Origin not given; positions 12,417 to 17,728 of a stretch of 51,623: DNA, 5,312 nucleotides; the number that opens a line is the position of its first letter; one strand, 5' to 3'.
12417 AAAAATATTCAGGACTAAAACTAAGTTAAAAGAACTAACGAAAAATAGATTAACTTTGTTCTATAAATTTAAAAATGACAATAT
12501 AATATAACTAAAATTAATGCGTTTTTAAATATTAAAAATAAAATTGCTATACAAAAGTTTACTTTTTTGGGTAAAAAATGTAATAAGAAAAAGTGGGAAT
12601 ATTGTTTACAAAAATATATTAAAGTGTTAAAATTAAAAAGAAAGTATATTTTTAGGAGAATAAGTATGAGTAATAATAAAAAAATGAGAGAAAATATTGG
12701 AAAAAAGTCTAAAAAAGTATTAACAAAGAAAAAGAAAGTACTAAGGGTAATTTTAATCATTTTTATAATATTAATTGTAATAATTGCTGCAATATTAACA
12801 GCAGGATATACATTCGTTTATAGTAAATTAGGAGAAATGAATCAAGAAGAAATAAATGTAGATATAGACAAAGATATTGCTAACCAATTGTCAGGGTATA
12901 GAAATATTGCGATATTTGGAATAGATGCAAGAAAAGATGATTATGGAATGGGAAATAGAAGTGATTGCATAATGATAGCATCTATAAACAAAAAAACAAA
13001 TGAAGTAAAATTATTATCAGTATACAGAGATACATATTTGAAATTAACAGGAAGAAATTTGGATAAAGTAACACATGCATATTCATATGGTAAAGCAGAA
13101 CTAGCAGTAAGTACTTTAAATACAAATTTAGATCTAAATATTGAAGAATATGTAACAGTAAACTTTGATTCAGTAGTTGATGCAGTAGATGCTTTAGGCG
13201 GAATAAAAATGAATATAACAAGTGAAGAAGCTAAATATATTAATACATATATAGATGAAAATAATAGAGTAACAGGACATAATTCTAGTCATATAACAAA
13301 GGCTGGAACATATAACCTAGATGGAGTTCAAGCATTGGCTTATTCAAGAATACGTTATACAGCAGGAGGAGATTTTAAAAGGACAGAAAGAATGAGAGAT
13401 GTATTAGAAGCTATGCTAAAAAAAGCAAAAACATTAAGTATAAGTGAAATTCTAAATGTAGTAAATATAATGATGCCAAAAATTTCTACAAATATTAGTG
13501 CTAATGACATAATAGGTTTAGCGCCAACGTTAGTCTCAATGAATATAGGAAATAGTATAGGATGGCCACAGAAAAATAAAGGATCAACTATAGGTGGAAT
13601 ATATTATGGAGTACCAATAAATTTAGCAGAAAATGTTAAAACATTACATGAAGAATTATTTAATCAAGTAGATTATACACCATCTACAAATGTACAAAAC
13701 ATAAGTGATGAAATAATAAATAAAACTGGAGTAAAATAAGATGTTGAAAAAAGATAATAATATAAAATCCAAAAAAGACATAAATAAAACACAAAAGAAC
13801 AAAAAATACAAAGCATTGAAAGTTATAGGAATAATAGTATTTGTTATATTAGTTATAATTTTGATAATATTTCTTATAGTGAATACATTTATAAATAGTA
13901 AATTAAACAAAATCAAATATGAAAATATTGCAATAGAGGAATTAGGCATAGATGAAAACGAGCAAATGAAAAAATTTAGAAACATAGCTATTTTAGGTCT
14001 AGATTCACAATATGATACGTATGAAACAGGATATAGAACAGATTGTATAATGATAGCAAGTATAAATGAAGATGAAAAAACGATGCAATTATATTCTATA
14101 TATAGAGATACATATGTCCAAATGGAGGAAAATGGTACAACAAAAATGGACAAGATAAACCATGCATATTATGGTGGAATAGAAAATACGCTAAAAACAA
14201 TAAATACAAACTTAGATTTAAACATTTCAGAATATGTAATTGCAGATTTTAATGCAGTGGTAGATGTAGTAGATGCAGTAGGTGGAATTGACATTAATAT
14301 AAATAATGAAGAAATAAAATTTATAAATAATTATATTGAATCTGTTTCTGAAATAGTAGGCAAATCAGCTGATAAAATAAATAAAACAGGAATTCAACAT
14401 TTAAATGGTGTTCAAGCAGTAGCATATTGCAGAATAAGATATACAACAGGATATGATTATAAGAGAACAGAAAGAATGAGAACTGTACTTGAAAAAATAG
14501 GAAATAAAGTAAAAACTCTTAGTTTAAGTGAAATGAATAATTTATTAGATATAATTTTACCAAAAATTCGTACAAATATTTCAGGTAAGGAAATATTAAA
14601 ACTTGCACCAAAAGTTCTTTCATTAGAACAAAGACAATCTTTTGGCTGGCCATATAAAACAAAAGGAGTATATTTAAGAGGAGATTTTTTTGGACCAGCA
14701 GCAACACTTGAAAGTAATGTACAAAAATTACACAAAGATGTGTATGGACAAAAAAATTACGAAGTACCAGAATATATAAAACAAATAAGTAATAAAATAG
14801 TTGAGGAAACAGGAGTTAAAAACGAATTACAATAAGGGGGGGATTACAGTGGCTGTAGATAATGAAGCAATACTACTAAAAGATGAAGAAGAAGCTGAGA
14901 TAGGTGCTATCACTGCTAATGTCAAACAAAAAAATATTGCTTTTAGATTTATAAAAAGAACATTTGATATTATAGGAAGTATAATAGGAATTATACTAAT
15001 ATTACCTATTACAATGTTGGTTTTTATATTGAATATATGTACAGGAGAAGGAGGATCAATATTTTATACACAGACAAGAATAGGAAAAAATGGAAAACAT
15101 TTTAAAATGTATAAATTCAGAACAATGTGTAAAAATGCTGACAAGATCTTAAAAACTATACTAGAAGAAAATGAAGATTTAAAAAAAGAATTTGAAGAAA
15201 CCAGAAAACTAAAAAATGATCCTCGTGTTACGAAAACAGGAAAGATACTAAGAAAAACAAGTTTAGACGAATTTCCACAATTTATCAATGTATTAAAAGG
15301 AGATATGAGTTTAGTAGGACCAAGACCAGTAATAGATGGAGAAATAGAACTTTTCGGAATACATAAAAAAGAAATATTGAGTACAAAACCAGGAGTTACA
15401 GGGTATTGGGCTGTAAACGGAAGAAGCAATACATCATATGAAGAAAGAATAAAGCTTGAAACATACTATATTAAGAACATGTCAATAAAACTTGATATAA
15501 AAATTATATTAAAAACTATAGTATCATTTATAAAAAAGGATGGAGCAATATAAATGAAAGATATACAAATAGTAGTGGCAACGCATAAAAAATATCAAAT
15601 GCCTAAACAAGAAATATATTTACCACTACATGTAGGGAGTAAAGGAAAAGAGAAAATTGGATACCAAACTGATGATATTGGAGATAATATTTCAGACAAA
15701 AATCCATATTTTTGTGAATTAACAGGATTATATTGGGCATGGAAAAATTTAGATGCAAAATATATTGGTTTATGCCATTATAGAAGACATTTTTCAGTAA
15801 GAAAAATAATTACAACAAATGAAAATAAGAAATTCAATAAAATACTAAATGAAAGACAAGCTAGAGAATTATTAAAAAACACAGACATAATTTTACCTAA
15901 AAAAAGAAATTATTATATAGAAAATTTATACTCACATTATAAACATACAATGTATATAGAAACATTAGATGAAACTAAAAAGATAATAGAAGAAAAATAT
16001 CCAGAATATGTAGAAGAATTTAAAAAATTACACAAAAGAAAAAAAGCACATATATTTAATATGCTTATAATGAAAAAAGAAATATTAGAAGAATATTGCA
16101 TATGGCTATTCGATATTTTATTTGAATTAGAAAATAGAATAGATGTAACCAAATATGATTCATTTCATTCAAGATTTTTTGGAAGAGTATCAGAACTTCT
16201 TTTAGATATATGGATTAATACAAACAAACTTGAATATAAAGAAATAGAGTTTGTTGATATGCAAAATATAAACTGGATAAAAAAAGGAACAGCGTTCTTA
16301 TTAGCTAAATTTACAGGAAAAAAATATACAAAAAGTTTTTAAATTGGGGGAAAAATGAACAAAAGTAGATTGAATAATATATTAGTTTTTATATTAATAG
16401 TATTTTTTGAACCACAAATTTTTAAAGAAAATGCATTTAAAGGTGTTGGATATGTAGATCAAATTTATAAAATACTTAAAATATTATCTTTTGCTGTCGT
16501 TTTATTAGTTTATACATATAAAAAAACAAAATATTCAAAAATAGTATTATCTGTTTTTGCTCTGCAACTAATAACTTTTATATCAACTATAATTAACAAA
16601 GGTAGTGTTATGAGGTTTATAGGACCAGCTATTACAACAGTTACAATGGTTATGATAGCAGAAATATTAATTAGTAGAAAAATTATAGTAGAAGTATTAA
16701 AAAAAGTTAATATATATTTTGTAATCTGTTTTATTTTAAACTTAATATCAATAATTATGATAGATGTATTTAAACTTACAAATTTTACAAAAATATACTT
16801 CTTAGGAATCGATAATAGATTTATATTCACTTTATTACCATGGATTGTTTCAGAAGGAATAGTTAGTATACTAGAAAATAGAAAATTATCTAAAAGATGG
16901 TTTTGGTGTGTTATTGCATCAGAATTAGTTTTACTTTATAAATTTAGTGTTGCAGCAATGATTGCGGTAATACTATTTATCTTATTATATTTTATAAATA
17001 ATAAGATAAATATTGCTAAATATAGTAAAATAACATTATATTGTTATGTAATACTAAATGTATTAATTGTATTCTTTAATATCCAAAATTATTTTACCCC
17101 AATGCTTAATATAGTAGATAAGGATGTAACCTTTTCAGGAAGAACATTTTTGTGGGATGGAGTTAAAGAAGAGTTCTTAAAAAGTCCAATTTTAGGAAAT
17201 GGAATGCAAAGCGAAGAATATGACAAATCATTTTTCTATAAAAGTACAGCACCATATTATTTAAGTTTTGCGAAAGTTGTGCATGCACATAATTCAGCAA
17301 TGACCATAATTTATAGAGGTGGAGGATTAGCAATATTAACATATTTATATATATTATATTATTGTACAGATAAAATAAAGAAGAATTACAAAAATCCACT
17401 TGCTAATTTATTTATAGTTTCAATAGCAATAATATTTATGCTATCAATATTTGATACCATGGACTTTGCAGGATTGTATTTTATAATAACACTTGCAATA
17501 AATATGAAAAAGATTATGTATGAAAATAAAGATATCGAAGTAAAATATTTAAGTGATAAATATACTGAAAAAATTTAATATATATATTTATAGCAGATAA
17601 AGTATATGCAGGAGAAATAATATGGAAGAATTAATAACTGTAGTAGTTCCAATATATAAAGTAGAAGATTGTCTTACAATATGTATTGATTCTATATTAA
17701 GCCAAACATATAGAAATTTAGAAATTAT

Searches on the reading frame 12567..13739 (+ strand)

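Call 34: search_protein_families(library=pfam, proteins=[window:12567-13739:+], max_evalue=0.00001)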
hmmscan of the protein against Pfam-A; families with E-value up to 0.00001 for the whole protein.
window:12567-13739:+ (390 aa): 1 family
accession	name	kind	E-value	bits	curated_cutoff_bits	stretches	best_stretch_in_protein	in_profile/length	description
PF03816.19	LytR_cpsA_psr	-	6.6e-36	124.2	24.6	1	131-288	1-149/150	LytR_cpsA_psr family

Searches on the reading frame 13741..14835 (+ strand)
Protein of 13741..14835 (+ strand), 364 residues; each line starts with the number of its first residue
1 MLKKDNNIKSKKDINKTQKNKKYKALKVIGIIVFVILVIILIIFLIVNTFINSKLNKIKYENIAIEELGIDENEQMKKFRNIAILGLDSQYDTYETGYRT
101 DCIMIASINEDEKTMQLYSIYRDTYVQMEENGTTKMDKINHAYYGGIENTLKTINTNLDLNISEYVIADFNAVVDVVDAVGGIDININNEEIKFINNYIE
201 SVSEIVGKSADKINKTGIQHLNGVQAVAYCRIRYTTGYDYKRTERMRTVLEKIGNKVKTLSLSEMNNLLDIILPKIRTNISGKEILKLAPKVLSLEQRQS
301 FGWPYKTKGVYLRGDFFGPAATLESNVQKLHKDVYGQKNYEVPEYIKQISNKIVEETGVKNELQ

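Call 34: search_protein_families(library=pfam, proteins=[window:13741-14835:+], max_evalue=0.00001)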
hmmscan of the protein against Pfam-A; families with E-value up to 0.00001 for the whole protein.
window:13741-14835:+ (364 aa): 1 family
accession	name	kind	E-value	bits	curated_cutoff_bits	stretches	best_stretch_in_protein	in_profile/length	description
PF03816.19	LytR_cpsA_psr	-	4.3e-34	118.3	24.6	1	99-258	1-149/150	LytR_cpsA_psr family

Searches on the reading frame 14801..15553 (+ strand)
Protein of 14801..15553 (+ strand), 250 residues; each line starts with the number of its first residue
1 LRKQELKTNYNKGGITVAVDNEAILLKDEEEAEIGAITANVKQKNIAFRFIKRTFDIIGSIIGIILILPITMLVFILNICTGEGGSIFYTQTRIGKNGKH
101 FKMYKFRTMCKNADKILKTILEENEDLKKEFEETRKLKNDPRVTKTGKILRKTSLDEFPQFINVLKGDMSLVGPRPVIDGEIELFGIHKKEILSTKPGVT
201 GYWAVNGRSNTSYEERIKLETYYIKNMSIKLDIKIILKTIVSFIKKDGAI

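Call 34: search_protein_families(library=pfam, proteins=[window:14801-15553:+], max_evalue=0.00001)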
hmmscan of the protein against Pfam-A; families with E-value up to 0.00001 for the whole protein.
window:14801-15553:+ (250 aa): 1 family
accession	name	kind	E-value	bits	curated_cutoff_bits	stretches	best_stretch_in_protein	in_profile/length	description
PF02397.22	Bac_transf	-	1.7e-65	220.4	27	1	52-244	1-178/179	Bacterial sugar transferase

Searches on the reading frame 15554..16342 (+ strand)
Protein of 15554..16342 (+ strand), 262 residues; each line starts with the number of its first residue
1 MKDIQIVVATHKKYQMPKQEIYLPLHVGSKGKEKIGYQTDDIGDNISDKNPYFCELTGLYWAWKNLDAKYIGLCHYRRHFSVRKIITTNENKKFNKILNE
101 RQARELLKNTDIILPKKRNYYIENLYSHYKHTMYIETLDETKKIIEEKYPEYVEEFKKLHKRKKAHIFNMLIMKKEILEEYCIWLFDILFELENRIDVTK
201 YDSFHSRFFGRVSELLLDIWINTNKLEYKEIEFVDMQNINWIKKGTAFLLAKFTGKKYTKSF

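Call 34: search_protein_families(library=pfam, proteins=[window:15554-16342:+], max_evalue=0.00001)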
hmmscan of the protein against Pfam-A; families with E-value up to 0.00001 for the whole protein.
window:15554-16342:+ (262 aa): 1 family
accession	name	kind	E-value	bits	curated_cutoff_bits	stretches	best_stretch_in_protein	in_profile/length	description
PF14393.11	DUF4422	-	5.6e-91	304.7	25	1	5-224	1-219/220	Domain of unknown function (DUF4422)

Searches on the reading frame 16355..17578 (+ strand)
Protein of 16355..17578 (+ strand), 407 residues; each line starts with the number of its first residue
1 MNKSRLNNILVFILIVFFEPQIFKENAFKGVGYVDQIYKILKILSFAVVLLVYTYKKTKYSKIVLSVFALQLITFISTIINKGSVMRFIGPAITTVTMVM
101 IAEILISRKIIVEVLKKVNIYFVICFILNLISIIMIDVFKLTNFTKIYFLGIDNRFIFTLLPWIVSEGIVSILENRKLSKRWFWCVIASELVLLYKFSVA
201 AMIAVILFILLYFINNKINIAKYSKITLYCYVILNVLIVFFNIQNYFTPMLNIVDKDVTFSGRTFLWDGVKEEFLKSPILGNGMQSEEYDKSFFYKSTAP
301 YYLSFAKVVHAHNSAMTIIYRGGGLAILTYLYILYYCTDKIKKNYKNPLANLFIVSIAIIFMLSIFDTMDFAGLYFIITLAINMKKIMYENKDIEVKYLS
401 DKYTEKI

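Call 34: search_protein_families(library=pfam, proteins=[window:16355-17578:+], max_evalue=0.00001)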
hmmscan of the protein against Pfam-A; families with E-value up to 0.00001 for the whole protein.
window:16355-17578:+ (407 aa): 1 family
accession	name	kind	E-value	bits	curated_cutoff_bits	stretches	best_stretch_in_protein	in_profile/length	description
PF04932.20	Wzy_C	-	1.6e-11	44.7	31.7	1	191-331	8-149/149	O-Antigen ligase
